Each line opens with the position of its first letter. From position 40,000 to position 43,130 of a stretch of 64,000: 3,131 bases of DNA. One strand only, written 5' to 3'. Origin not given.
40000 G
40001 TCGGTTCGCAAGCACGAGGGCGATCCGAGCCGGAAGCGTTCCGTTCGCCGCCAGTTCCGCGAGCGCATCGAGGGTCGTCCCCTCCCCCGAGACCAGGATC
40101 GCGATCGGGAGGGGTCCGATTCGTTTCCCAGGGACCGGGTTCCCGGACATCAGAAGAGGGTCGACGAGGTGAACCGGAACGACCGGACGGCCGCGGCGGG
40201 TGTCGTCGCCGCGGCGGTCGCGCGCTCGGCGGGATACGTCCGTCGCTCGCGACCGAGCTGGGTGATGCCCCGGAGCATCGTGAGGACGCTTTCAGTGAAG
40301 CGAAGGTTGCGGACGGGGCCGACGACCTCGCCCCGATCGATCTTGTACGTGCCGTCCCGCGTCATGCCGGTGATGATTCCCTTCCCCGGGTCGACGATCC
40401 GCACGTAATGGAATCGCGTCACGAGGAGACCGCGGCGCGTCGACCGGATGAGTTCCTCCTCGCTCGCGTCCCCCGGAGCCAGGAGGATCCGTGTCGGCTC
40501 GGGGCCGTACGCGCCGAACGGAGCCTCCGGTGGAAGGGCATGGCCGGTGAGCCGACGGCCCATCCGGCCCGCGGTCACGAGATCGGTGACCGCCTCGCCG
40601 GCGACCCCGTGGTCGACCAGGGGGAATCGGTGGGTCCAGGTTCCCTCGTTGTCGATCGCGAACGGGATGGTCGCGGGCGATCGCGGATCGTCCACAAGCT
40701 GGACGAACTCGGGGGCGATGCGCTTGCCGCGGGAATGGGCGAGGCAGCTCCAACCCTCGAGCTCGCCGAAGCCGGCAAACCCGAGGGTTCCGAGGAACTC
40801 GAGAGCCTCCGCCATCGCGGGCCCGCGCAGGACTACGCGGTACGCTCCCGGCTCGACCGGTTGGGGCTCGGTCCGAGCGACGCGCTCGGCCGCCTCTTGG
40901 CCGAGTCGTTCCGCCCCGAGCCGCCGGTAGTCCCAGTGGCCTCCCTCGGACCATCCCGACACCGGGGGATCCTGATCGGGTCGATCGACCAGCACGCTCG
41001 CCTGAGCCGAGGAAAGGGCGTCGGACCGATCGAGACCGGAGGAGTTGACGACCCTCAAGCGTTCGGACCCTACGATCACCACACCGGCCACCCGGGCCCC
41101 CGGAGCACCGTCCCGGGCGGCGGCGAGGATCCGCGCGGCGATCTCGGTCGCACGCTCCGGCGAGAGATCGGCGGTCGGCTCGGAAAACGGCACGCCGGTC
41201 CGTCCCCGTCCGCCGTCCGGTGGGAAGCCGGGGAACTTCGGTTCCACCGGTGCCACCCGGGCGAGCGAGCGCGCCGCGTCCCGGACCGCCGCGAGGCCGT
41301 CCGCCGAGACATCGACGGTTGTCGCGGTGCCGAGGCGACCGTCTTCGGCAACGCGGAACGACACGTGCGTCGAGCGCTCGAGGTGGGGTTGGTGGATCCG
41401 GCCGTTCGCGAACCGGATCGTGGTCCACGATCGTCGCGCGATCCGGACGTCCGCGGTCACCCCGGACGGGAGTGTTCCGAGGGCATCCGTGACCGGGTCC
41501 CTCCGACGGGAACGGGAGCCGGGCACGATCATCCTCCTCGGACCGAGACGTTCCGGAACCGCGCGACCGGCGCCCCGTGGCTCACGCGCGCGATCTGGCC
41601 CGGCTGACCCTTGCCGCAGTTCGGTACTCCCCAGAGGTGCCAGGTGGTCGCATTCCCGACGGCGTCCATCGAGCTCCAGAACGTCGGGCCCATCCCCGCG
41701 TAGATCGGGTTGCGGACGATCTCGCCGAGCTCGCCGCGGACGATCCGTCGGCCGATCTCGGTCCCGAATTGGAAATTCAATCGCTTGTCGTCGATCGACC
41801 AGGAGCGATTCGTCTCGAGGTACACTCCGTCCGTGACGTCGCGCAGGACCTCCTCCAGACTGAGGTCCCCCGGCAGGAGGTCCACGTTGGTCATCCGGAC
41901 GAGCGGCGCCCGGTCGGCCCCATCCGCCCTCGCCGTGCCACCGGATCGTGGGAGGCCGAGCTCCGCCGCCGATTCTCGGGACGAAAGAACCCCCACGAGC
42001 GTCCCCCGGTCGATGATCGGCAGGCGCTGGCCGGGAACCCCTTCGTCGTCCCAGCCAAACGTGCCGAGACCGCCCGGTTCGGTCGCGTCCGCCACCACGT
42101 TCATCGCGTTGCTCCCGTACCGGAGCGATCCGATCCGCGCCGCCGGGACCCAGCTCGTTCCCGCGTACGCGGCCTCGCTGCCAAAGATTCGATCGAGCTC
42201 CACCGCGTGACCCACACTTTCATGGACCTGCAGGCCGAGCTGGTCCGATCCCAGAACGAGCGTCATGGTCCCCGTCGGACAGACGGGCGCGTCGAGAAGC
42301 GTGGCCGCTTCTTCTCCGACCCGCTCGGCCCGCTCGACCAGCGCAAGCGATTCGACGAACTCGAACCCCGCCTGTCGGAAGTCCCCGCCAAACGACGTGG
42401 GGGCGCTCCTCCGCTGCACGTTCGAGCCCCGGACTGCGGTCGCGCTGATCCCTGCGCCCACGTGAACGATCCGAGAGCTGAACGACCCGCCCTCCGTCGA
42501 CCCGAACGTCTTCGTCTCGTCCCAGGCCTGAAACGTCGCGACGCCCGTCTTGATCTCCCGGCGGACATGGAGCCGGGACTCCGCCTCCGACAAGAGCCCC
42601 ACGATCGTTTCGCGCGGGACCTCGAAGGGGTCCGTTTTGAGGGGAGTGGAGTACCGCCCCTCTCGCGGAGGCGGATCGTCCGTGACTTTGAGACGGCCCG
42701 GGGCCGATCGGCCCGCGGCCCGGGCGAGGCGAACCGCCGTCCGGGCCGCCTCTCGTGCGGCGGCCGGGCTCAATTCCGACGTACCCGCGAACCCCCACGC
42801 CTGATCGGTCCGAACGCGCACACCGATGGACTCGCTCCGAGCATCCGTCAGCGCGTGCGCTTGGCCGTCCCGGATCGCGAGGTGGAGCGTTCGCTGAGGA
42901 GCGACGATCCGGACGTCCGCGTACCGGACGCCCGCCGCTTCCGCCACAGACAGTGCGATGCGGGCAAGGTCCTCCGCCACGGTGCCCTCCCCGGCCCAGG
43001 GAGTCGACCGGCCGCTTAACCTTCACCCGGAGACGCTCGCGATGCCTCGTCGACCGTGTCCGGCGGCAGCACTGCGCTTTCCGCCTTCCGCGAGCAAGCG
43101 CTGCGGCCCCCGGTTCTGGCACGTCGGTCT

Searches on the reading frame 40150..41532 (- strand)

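Call 52: search_protein_families(library=pfam, proteins=[window:40150-41532:-], max_evalue=0.00001)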
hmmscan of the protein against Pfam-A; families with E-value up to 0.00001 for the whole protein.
window:40150-41532:- (460 aa): 3 families
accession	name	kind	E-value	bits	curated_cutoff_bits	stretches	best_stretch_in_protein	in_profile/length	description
PF19289.4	PmbA_TldD_3rd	-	1.9e-37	129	22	1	228-455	1-219/220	PmbA/TldA metallopeptidase C-terminal domain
PF01523.21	PmbA_TldD_1st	-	2.5e-10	40.8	20.9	1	27-90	1-61/65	PmbA/TldA metallopeptidase domain 1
PF19290.4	PmbA_TldD_2nd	-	1.3e-07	32.5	20.9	1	119-219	2-106/109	PmbA/TldA metallopeptidase central domain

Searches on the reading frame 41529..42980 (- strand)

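Call 52: search_protein_families(library=pfam, proteins=[window:41529-42980:-], max_evalue=0.00001)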
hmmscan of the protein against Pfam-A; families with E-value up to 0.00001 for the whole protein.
window:41529-42980:- (483 aa): 3 families
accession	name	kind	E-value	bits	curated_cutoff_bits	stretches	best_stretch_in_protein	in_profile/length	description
PF19289.4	PmbA_TldD_3rd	-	1.3e-37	129.6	22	1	236-482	1-220/220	PmbA/TldA metallopeptidase C-terminal domain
PF01523.21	PmbA_TldD_1st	-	7.8e-09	36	20.9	1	30-86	9-65/65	PmbA/TldA metallopeptidase domain 1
PF19290.4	PmbA_TldD_2nd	-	9.3e-06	26.5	20.9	0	117-226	2-102/109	PmbA/TldA metallopeptidase central domain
